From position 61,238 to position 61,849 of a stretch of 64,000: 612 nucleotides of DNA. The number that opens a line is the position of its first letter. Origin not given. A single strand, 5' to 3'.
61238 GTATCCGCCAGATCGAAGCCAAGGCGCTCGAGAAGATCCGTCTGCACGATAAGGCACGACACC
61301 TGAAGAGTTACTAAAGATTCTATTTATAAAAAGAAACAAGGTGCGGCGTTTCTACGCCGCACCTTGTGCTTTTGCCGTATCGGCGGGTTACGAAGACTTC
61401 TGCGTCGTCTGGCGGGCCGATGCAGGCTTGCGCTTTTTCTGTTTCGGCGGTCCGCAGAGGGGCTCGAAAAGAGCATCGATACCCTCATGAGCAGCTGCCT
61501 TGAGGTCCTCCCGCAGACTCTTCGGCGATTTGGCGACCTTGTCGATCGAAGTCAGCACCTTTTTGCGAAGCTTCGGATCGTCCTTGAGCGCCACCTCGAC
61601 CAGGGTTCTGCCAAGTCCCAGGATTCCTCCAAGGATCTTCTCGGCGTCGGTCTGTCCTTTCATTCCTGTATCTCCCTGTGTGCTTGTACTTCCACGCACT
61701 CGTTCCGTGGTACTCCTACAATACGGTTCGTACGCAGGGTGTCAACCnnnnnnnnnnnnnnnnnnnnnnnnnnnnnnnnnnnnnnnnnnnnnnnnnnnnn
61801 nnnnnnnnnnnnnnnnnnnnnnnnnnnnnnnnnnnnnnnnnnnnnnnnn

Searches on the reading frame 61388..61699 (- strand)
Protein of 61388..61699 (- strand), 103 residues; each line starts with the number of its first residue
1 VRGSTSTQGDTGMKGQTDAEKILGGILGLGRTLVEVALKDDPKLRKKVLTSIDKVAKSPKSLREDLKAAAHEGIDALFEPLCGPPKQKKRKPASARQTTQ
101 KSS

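Call 3: search_protein_families(library=pfam, proteins=[window:61388-61699:-], max_evalue=0.1)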
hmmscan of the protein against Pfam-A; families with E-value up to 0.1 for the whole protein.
window:61388-61699:- (103 aa): 0 families

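Call 66: search_protein_families(library=pfam, proteins=[window:61391-61663:-], max_evalue=1)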
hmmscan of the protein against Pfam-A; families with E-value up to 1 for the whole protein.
seq(91 aa): 0 families
